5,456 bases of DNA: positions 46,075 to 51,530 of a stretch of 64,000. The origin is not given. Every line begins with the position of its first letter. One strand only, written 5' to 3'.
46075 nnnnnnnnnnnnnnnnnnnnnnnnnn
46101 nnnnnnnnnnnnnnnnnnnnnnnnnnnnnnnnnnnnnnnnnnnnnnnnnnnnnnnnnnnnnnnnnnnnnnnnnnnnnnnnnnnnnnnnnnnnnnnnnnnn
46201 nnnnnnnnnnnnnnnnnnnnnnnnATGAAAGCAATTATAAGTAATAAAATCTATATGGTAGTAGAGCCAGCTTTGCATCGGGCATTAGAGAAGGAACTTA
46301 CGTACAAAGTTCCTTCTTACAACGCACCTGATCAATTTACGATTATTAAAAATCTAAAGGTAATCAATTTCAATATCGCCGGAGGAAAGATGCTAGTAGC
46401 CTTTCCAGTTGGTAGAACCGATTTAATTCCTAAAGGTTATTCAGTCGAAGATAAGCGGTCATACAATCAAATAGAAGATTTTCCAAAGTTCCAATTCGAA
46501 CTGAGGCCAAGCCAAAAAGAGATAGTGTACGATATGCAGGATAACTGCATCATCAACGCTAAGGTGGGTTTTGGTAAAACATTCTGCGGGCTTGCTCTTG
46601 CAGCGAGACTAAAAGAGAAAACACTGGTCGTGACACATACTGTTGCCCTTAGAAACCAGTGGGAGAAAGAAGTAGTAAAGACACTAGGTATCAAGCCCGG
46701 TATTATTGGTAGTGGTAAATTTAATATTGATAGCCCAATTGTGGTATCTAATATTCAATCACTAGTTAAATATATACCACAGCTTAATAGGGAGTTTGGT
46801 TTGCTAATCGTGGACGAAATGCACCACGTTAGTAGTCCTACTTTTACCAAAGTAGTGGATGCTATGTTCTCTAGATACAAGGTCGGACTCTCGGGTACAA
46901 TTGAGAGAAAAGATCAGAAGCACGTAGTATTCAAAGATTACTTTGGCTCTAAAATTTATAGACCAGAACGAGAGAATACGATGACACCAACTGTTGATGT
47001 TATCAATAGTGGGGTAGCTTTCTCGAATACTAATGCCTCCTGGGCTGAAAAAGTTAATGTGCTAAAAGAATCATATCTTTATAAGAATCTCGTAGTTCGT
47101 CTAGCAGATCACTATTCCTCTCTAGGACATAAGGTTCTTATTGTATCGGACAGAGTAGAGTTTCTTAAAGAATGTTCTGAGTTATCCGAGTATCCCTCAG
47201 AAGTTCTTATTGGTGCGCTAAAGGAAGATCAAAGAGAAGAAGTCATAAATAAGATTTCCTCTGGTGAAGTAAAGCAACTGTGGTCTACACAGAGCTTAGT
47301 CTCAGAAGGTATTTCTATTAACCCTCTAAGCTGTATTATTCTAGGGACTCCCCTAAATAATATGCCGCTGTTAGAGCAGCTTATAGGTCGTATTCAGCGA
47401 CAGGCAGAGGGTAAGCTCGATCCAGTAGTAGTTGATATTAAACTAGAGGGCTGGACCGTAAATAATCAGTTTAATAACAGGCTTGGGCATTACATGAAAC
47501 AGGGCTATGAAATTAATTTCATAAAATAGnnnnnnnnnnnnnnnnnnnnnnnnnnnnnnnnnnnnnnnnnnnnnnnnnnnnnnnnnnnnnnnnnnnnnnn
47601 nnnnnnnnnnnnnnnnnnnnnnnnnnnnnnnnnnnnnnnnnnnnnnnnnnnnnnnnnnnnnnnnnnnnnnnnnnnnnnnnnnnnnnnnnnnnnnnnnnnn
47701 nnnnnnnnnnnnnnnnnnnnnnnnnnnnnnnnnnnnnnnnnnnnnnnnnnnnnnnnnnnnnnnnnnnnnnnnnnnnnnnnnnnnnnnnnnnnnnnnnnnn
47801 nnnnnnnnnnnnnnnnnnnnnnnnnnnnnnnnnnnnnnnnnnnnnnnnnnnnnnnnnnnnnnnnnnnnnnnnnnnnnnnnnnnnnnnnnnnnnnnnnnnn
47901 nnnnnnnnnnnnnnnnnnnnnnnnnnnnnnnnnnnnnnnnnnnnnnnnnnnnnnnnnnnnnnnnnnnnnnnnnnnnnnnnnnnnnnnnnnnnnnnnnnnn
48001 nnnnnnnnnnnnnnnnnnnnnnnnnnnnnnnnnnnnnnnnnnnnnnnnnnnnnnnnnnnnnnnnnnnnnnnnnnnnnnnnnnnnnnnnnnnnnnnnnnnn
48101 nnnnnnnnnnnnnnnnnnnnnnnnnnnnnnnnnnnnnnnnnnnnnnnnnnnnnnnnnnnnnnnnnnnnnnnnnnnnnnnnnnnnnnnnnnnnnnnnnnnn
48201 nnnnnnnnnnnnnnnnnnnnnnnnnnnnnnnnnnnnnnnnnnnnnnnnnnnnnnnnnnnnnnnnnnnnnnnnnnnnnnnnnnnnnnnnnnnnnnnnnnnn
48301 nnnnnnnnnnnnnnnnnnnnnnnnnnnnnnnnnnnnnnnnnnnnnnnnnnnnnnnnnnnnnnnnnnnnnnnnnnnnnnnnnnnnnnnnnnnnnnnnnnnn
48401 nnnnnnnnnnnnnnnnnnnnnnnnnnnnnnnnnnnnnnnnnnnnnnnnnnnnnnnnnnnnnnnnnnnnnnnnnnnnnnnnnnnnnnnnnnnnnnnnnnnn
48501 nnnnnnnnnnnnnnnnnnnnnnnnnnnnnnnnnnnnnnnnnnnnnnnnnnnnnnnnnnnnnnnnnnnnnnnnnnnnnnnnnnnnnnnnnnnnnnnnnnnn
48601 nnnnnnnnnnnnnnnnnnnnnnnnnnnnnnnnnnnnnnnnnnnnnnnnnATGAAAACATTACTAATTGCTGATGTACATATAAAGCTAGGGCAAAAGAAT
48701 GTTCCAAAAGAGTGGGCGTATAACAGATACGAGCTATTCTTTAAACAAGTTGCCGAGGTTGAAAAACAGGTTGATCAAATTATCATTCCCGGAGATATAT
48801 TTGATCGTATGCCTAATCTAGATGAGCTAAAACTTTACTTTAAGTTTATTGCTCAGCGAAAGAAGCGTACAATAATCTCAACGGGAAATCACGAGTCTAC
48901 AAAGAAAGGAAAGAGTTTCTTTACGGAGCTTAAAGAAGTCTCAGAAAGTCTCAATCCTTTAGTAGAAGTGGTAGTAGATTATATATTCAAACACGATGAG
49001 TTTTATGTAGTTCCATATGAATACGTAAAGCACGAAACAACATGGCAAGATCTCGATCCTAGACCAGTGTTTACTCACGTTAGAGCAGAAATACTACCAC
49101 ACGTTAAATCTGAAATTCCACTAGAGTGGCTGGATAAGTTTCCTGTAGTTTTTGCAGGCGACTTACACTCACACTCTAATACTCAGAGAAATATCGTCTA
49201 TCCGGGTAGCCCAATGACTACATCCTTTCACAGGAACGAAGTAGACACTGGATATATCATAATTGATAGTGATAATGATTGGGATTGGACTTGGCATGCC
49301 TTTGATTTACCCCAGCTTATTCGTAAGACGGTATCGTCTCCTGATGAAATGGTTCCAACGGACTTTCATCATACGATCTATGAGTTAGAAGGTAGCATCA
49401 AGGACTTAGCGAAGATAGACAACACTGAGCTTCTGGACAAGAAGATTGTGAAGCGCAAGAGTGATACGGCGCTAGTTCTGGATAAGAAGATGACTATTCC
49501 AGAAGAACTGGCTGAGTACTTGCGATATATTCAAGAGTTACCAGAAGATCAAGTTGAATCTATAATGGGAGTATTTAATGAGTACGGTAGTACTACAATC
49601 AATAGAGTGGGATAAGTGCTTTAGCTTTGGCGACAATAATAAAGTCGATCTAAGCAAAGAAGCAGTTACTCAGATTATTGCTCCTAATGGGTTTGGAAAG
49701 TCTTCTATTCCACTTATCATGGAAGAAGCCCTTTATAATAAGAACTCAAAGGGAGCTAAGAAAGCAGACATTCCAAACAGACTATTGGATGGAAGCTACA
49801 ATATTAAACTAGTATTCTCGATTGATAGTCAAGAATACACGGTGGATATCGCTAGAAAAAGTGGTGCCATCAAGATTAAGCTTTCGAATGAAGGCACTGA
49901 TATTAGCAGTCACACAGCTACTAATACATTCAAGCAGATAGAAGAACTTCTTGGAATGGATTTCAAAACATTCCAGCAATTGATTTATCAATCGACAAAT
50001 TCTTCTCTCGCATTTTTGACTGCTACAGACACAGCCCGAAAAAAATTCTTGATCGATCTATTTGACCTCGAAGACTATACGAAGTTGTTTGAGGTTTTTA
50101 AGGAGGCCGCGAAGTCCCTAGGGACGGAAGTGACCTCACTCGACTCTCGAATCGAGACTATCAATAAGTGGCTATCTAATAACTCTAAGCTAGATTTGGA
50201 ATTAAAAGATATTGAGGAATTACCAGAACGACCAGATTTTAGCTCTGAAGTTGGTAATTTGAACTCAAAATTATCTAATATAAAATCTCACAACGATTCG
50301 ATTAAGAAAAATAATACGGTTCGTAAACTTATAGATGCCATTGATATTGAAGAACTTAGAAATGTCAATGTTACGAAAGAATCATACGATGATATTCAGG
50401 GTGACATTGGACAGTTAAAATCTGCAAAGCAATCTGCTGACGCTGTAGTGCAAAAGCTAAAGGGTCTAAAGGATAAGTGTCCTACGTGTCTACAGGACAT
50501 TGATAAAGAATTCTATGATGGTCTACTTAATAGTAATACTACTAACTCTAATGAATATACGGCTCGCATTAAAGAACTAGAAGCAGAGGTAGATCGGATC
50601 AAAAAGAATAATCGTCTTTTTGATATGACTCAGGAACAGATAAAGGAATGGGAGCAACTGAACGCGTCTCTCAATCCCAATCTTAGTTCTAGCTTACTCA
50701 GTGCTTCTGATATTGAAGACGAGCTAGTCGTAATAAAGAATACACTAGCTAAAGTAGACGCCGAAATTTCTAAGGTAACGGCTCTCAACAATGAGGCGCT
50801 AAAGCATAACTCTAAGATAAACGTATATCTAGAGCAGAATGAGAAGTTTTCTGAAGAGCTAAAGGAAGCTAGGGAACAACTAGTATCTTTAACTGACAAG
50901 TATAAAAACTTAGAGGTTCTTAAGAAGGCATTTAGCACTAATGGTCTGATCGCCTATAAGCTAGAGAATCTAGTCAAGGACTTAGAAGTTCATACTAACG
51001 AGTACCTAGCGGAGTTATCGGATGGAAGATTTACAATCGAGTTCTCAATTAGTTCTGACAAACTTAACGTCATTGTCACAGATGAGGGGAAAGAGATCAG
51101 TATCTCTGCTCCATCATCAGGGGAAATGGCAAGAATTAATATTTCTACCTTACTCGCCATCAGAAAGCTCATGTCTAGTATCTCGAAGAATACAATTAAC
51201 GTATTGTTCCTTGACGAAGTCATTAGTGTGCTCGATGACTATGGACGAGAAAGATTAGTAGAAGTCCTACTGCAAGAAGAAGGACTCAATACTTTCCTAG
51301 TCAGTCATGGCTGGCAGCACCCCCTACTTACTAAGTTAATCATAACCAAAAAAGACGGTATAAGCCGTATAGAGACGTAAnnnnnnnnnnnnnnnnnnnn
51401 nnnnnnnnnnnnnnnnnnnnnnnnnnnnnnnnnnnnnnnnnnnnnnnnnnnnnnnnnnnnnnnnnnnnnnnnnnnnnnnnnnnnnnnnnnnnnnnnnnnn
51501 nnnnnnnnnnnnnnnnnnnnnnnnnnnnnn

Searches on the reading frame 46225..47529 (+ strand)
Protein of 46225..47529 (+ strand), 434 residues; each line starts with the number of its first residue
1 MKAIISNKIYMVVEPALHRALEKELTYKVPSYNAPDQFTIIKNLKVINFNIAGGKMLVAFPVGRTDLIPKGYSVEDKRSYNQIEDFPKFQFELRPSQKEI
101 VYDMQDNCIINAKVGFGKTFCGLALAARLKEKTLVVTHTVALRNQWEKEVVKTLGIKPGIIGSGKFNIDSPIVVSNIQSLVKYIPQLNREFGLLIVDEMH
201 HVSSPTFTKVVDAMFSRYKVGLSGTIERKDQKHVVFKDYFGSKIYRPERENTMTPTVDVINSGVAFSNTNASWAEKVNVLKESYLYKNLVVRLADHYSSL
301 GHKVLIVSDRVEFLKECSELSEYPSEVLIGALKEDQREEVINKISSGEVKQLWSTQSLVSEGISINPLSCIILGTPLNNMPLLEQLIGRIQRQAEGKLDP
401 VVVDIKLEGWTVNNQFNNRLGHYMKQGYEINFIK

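Call 44: search_protein_families(library=phrogs, proteins=[window:46225-47529:+], max_evalue=0.00001)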
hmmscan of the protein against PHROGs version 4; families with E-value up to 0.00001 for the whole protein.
window:46225-47529:+ (434 aa): 5 families
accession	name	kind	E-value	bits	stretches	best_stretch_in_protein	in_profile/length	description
phrog_16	-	DNA, RNA and nucleotide metabolism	1.1e-63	216.9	1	40-407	235-600/986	DNA helicase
phrog_62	-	DNA, RNA and nucleotide metabolism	5.8e-22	78.1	1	87-225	691-848/1881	DNA helicase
phrog_9690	-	DNA, RNA and nucleotide metabolism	6.9e-19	69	1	167-408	17-271/306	DNA helicase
phrog_16259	-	DNA, RNA and nucleotide metabolism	7.3e-13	49.5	1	82-241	106-276/330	DNA helicase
phrog_2488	-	DNA, RNA and nucleotide metabolism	1.1e-08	35.3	1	86-157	16-95/579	DNA helicase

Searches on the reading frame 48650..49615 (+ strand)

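Call 87: search_protein_families(library=pfam, proteins=[window:48650-49615:+], max_evalue=0.001)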
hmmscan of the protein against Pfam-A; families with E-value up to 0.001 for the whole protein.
window:48650-49615:+ (321 aa): 2 families
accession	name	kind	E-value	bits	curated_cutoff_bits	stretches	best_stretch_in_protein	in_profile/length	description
PF00149.33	Metallophos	-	1.9e-11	45.2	21.5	1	1-163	1-142/191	Calcineurin-like phosphoesterase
PF12850.12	Metallophos_2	-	9.1e-05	22.9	27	0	1-208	1-152/154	Calcineurin-like phosphoesterase superfamily domain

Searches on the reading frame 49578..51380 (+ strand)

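Call 44: search_protein_families(library=phrogs, proteins=[window:49578-51380:+], max_evalue=0.00001)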
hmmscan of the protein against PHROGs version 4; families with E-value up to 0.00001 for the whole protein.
window:49578-51380:+ (600 aa): 1 family
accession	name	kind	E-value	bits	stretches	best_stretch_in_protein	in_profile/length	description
phrog_77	-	DNA, RNA and nucleotide metabolism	4e-95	321.2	1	1-599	293-953/967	SbcC-like subunit of palindrome specific endonuclease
